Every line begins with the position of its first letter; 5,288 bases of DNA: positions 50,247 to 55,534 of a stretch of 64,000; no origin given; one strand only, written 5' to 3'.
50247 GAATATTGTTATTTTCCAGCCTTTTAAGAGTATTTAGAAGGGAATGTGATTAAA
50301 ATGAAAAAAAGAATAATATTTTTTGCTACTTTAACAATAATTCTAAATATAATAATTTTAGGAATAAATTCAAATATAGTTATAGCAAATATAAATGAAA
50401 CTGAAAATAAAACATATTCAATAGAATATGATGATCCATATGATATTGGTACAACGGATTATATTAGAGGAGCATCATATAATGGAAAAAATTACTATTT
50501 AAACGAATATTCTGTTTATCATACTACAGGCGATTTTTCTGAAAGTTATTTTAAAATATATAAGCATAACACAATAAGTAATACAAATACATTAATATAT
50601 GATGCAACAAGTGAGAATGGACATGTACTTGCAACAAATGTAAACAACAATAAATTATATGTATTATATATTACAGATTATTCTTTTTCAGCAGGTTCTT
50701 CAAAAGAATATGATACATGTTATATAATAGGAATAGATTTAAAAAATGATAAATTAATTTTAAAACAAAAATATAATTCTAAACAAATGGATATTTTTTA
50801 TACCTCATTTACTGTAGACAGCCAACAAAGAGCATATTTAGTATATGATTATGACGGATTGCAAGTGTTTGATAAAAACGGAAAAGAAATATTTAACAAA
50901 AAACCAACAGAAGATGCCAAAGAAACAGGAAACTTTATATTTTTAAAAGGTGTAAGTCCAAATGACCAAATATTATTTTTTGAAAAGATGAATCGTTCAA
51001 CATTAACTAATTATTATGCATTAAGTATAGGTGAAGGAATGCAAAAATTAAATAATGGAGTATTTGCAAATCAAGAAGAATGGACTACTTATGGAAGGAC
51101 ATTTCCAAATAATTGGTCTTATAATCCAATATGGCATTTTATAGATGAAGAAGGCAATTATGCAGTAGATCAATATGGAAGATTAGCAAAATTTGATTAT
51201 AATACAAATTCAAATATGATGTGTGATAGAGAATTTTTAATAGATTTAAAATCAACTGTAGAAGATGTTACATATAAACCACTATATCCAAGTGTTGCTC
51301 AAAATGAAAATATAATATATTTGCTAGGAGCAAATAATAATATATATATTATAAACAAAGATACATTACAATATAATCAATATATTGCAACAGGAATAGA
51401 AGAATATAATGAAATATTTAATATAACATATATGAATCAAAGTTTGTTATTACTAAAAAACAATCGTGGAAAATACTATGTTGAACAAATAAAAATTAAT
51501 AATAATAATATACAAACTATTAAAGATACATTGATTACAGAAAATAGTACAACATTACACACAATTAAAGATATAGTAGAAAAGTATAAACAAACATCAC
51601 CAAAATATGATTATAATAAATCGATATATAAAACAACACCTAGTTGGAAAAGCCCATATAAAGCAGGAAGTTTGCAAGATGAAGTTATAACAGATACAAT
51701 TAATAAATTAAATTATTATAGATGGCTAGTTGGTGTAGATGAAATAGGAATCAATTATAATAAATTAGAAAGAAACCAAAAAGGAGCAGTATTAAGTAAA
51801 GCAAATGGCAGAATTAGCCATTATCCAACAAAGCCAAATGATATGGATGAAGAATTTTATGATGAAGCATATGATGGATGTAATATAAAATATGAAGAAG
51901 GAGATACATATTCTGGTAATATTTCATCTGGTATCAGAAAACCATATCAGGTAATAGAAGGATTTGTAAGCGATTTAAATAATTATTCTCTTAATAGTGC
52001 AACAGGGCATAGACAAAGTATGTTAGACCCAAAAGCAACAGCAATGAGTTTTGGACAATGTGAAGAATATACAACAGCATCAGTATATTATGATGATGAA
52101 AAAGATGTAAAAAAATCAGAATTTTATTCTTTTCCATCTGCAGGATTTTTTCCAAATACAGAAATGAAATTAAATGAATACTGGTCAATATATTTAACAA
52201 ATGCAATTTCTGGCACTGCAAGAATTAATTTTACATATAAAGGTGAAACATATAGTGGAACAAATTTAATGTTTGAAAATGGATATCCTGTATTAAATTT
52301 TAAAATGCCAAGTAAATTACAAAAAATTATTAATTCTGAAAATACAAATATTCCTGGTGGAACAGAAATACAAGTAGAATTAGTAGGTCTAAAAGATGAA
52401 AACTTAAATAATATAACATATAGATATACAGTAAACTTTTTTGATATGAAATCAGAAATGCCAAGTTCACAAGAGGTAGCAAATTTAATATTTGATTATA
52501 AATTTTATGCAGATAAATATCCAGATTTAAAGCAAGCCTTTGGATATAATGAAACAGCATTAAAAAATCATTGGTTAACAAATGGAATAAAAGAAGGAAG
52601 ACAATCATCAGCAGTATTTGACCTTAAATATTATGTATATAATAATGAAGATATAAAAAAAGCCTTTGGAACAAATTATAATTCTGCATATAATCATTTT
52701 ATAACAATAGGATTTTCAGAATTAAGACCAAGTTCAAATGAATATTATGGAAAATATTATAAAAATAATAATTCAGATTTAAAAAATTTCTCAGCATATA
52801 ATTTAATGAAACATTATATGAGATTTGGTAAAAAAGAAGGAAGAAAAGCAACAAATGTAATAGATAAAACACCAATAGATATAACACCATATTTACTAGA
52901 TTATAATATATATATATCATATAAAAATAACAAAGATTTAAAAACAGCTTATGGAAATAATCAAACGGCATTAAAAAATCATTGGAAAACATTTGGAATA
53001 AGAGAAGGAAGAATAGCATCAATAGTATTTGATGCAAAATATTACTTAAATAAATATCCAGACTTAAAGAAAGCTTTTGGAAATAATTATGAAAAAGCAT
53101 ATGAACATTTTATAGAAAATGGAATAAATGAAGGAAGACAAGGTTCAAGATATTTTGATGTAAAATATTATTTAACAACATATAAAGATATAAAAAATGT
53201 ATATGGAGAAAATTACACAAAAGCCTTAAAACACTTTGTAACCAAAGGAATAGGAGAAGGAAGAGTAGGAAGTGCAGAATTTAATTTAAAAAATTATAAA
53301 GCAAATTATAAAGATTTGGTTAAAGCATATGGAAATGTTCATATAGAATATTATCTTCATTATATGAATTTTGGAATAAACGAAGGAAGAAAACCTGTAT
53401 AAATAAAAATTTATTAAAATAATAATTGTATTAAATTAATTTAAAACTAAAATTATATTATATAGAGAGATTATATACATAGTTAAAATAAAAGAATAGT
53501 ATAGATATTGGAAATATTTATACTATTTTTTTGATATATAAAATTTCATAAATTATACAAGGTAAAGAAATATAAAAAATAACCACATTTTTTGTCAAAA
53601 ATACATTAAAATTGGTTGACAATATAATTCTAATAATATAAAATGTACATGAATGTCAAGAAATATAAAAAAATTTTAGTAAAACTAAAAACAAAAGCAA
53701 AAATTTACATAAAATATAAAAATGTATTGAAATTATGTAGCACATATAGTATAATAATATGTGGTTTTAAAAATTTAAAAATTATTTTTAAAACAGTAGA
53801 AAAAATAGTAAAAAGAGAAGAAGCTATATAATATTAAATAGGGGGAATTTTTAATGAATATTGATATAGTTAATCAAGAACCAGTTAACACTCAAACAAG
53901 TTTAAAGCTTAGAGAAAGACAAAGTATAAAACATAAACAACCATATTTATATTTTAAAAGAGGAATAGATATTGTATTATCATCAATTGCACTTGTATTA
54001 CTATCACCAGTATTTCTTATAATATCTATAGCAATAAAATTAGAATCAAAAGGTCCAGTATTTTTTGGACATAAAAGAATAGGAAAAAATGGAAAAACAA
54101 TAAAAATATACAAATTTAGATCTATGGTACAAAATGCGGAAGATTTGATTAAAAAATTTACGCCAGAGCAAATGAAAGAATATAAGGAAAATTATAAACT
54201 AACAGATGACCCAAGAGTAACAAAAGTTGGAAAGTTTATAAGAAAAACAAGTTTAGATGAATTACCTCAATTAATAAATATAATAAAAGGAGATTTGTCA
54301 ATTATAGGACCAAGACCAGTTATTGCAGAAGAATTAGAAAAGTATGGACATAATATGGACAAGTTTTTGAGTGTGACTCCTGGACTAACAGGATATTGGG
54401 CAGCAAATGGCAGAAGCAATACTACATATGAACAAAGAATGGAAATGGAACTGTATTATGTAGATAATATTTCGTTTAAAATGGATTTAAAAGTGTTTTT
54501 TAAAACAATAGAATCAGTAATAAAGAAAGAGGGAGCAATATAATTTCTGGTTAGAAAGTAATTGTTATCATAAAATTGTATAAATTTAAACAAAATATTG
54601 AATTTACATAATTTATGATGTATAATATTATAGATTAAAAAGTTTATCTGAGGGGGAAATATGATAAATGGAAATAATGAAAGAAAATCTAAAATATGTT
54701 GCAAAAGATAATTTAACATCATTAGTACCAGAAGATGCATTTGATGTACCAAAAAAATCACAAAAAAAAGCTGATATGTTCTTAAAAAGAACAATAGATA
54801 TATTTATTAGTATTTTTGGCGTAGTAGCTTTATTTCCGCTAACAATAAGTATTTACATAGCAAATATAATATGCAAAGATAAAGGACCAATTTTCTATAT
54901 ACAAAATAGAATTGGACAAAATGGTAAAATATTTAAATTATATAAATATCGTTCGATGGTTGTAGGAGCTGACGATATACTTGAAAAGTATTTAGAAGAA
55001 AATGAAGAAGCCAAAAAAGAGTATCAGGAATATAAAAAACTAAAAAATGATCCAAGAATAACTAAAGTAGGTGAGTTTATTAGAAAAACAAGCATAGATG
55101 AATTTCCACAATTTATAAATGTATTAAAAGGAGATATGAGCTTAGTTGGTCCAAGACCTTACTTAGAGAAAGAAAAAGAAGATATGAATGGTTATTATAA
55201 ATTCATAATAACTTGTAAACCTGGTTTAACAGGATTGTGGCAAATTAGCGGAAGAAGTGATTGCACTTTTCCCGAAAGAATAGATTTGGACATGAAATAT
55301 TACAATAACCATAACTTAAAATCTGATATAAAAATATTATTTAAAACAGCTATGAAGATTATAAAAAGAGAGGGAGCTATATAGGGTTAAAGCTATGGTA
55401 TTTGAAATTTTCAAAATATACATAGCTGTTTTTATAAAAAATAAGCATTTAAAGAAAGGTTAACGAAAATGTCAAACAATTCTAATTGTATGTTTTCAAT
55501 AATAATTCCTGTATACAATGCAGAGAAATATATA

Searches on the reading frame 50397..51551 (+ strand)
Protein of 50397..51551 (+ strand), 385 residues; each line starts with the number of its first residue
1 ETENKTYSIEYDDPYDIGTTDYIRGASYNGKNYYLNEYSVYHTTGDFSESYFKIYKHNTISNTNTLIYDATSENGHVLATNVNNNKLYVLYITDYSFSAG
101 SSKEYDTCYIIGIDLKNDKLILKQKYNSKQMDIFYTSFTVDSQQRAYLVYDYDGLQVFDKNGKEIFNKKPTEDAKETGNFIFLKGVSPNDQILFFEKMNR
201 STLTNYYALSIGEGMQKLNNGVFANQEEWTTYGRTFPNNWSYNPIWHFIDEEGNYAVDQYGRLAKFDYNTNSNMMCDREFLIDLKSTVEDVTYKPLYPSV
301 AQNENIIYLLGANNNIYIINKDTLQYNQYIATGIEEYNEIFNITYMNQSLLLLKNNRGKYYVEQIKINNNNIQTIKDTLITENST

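Call 9: search_protein_families(library=pfam, proteins=[window:50397-51551:+], max_evalue=10)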
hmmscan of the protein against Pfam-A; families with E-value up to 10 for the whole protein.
seq(385 aa): 2 families
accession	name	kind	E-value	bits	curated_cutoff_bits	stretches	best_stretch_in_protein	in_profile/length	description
PF04525.18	LOR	-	0.035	14.2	24.5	1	145-213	20-85/187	LURP-one-related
PF09245.15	MA-Mit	-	0.43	10.5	31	1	332-375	69-112/214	Mycoplasma arthritidis-derived mitogen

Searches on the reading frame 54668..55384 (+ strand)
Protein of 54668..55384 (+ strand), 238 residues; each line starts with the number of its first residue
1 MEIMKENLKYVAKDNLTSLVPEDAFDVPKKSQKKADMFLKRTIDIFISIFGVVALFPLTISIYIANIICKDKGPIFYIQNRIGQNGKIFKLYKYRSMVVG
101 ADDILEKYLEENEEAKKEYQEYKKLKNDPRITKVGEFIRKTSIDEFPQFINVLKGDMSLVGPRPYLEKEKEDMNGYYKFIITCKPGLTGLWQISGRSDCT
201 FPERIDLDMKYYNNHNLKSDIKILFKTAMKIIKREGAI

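Call 4: search_protein_families(library=pfam, proteins=[window:54668-55384:+], max_evalue=0.01)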
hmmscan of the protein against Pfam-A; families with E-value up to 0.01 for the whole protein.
window:54668-55384:+ (238 aa): 1 family
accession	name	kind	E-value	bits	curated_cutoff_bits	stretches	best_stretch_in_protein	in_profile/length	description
PF02397.22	Bac_transf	-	1.5e-63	214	27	1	40-232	1-178/179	Bacterial sugar transferase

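Call 10: search_protein_families(library=ncbifam, proteins=[window:54668-55384:+], max_evalue=0.1)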
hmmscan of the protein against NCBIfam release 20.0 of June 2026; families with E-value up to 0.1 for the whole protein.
window:54668-55384:+ (238 aa): 10 families
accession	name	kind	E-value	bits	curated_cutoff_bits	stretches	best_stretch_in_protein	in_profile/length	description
TIGR03022.1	WbaP_sugtrans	subfamily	3.4e-87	293.6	403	1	25-237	244-455/456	undecaprenyl-phosphate galactose phosphotransferase WbaP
TIGR03025.1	EPS_sugtrans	subfamily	6e-78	263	295.55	1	16-237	234-444/445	exopolysaccharide biosynthesis polyprenyl glycosylphosphotransferase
NF052601.1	undeca_RfbP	equivalog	4.8e-68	229.1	330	1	25-232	30-236/244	undecaprenyl-phosphate galactose phosphotransferase family protein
NF011751.0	PRK15204.1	equivalog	1.3e-61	208.7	907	1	32-237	272-475/476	undecaprenyl-phosphate galactose phosphotransferase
TIGR03023.1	WcaJ_sugtrans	equivalog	2.8e-60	204.9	410.75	1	24-237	247-452/453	undecaprenyl-phosphate glucose phosphotransferase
NF041877.1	EPS_EpsZ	equivalog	8.5e-59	199.4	800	1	31-237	257-458/459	exopolysaccharide biosynthesis polyisoprenyl-phosphate hexose-1-phosphate transferase EpsZ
TIGR03013.1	EpsB_2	subfamily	4.2e-39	134.9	393.35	1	33-236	248-441/443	TIGR03013 family XrtA/PEP-CTERM system glycosyltransferase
NF007518.0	PRK10124.1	equivalog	4.7e-36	124.5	684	1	35-230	269-456/464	undecaprenyl-phosphate glucose phosphotransferase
NF050817.1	PolSacchBiosHfsE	equivalog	1.3e-28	100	750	1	29-227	261-455/467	polysaccharide biosynthesis protein HfsE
NF045514.1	glycotran_HepC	equivalog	1.5e-22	80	140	1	29-165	106-212/220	heterocyst development glycosyltransferase HepC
